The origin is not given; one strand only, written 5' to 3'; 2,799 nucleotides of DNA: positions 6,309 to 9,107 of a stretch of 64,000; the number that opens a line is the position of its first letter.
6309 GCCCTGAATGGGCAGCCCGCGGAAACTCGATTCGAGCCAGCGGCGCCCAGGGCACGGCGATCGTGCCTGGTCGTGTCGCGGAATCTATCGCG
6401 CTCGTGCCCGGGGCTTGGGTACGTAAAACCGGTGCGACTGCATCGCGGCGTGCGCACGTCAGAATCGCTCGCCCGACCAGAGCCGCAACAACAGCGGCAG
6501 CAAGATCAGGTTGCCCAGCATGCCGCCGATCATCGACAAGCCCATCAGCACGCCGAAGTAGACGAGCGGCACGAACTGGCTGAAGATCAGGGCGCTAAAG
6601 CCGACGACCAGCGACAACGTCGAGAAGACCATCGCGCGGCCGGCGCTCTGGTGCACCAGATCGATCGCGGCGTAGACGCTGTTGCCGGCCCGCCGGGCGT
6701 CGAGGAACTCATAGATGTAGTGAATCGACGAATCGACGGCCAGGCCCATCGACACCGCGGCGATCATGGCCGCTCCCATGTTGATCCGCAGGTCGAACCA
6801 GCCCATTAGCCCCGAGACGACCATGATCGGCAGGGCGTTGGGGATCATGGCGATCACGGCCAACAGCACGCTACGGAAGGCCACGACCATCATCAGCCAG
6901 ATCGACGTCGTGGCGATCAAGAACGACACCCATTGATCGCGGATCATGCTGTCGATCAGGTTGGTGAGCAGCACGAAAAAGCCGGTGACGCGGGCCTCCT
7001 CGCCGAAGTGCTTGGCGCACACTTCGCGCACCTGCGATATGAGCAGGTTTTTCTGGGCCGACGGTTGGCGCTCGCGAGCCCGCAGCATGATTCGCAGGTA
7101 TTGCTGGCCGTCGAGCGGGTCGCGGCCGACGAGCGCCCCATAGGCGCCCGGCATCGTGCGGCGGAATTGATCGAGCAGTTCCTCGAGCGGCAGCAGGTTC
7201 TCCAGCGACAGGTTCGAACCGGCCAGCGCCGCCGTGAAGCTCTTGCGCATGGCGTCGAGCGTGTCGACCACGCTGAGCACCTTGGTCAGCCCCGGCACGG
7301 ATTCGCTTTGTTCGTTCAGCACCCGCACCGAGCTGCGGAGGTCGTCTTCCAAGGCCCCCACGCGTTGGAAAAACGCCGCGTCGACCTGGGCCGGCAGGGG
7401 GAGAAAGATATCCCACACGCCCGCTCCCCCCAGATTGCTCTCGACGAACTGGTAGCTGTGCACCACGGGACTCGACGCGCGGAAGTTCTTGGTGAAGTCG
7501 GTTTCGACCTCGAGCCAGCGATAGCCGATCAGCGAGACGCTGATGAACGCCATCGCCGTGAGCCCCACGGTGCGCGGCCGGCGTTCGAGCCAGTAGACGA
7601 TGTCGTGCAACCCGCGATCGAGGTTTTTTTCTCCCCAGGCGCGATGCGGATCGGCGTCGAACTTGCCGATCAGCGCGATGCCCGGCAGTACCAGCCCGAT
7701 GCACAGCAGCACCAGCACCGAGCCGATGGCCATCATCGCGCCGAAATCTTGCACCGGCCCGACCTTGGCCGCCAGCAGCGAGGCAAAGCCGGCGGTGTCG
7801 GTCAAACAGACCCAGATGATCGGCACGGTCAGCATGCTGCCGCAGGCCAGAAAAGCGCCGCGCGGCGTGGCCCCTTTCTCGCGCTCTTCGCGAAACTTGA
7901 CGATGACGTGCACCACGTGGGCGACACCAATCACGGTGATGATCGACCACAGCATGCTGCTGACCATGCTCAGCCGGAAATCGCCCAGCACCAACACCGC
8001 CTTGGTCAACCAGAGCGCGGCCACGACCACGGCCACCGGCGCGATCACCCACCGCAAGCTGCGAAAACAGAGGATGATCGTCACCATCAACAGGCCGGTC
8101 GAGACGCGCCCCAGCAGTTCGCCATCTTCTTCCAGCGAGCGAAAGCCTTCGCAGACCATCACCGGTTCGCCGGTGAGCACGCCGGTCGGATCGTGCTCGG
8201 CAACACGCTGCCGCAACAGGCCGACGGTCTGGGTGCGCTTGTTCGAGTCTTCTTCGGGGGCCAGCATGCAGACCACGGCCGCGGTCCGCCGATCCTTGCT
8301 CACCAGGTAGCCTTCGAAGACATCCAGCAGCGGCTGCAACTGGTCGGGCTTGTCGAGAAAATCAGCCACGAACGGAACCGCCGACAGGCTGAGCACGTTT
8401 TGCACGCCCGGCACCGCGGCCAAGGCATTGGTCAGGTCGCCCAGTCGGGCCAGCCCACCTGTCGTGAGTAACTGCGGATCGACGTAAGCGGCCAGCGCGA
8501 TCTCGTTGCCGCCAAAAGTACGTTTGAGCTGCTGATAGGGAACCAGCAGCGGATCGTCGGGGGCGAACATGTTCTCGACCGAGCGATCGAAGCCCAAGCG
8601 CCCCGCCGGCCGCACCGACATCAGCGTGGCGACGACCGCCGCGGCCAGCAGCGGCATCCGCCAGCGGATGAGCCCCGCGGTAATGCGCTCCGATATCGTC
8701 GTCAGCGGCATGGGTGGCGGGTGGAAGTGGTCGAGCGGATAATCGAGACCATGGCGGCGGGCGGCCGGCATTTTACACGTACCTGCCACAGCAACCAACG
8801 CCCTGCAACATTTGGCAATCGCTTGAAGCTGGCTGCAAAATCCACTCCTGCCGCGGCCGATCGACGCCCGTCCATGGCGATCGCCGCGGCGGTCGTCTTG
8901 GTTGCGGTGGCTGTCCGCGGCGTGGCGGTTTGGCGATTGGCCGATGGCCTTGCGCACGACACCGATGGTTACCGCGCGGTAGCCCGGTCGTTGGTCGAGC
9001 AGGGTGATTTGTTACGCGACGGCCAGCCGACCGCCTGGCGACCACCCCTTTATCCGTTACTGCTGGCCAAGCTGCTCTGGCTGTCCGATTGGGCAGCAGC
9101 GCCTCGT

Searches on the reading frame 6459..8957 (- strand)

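Call 79: search_protein_families(library=pfam, proteins=[window:6459-8957:-], max_evalue=0.00001)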
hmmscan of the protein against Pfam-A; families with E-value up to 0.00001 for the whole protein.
window:6459-8957:- (832 aa): 1 family
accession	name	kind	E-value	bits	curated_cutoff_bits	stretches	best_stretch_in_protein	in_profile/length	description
PF03176.21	MMPL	-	1.5e-26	93.6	20.5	2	194-462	64-331/333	MMPL family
